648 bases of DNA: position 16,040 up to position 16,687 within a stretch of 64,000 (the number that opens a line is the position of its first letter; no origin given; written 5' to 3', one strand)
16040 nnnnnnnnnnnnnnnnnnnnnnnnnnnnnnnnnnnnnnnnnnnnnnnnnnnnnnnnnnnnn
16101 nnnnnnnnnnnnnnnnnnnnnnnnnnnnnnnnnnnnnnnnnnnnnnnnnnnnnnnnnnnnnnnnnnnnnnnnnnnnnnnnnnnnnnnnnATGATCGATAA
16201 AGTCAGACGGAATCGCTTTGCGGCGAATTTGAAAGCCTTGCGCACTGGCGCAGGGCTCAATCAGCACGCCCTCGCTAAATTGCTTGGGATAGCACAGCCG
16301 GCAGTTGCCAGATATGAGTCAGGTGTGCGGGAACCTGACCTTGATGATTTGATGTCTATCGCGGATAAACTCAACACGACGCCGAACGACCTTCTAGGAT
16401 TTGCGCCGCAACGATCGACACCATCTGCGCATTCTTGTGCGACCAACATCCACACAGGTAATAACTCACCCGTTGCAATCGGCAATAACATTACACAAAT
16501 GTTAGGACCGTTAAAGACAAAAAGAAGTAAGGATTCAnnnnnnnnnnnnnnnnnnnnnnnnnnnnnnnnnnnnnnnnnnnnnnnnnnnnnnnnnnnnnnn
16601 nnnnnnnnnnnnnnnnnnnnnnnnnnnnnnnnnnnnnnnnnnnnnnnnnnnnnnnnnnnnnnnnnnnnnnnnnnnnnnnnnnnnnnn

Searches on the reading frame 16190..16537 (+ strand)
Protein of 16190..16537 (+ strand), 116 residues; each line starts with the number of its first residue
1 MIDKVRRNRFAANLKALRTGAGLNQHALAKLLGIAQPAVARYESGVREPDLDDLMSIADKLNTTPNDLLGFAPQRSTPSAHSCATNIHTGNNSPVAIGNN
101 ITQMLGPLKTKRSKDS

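Call 5: search_protein_families(library=pfam, proteins=[window:16190-16537:+], max_evalue=1)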
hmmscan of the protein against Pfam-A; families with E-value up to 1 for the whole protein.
window:16190-16537:+ (116 aa): 13 families
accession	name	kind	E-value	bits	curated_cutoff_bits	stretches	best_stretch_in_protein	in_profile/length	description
PF01381.28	HTH_3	-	3.6e-14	53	23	1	14-68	1-55/55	Helix-turn-helix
PF13560.12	HTH_31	-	2.9e-10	40.7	27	1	9-67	1-60/64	Helix-turn-helix domain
PF13443.12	HTH_26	-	1.2e-07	32.3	22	1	14-73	2-62/63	Cro/C1-type HTH DNA-binding domain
PF12844.13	HTH_19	-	6e-06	26.5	30.2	1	13-69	3-59/64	Helix-turn-helix domain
PF13744.12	HTH_37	-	0.00023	21.3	27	1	7-61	16-71/80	Helix-turn-helix domain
PF15731.11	MqsA_antitoxin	-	0.0077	16.8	30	1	12-61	72-120/131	Antitoxin component of bacterial toxin-antitoxin system, MqsA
PF22495.2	HTH_92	-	0.018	14.8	27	1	15-47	1-33/45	RsaL-like HTH domain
PF13412.12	HTH_24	-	0.026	14.5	21.9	1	14-42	9-37/48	Winged helix-turn-helix DNA-binding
PF20432.4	Xre-like-HTH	-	0.11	13.2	25.8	1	16-42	17-44/63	Antitoxin Xre-like helix-turn-helix domain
PF14549.12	P22_Cro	-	0.14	12.3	30.2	1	25-42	12-29/60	DNA-binding transcriptional regulator Cro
PF08667.16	BetR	-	0.15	12.6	21.6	1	9-79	9-79/148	BetR domain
PF13404.12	HTH_AsnC-type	-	0.16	12.3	27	1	14-41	9-36/42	AsnC-type helix-turn-helix domain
PF20317.4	HTH_60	-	0.19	12.5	24.1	1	8-49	4-45/140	Helix-turn-helix domain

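Call 6: search_protein_families(library=phrogs, proteins=[window:16190-16537:+], max_evalue=1)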
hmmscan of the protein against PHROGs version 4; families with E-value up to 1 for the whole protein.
window:16190-16537:+ (116 aa): 45 families (the best 25 are shown)
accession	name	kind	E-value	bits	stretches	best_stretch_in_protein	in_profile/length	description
phrog_8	-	transcription regulation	1e-13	52.5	1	7-71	74-138/346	transcriptional regulator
phrog_4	-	transcription regulation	8.2e-13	49.1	1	7-78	134-201/400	transcriptional repressor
phrog_2967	-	transcription regulation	1e-12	49.1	1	3-86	4-78/225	transcriptional regulator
phrog_3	-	transcription regulation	5.9e-11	43.8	1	5-77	84-154/430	transcriptional repressor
phrog_1373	-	transcription regulation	1.3e-09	39.3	1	13-71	67-125/166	transcriptional regulator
phrog_2328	-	transcription regulation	1.5e-09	38.7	1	3-101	8-107/128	transcriptional repressor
phrog_7241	-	transcription regulation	8.3e-09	36.6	1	13-69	65-121/122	transcriptional regulator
phrog_2439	-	transcription regulation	1.7e-08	34.7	1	12-66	10-64/367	transcriptional regulator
phrog_4583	-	transcription regulation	2.5e-08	34.8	1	10-70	11-71/81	transcriptional repressor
phrog_4836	-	transcription regulation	2.9e-07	31.2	1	8-76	74-142/194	CII-like regulator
phrog_5823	-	transcription regulation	7.3e-07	29.6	1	9-77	6-75/404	transcriptional regulator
phrog_2104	-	unknown function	3.4e-05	25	1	12-50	42-80/103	-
phrog_38027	-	transcription regulation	3.5e-05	24.9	1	13-70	72-129/143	transcriptional repressor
phrog_2339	-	DNA, RNA and nucleotide metabolism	4.4e-05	24.4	1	9-62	25-79/98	HTH DNA binding protein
phrog_9908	-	DNA, RNA and nucleotide metabolism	8.7e-05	22.8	1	4-62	8-66/282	DNA binding protein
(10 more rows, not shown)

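Call 93: search_protein_families(library=padloc, proteins=[window:16190-16537:+], max_evalue=0.01)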
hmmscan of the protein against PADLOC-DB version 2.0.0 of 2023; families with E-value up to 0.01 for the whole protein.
window:16190-16537:+ (116 aa): 18 families
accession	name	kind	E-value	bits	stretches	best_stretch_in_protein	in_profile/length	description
PDLC02926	HTH_VI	-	5.6e-09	34.1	1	12-77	4-69/92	-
PDLC04142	capH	-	1.3e-08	33.9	1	8-76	5-73/103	capH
PDLC03952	RmrA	-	6.1e-08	29.9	1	11-63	24-76/395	-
PDLC03665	Control_protein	-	1.2e-06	26.7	1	7-72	6-72/77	control protein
PDLC03951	RmrA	-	1.2e-06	25.8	1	12-73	11-72/400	-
PDLC03949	RmrA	-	5.2e-06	23.6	1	13-67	6-60/363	-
PDLC03669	Control_protein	-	5.9e-06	24.5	1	3-58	3-58/96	control protein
PDLC03954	RmrA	-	7e-06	23.2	1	11-69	12-70/380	-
PDLC03664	Control_protein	-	1.4e-05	23.5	1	9-69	13-73/74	control protein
PDLC03956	RmrA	-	1.9e-05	21.9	1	18-70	17-70/399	-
PDLC03953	RmrA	-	6.5e-05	20.3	1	11-66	7-61/373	-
PDLC03947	RmrA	-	0.00019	18.4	1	10-62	12-64/383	-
PDLC03944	RmrA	-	0.00036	17.7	1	13-62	10-59/384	-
PDLC03945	RmrA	-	0.00081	16.6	1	12-61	5-54/394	-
PDLC03948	RmrA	-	0.0018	15.2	1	14-63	13-62/397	-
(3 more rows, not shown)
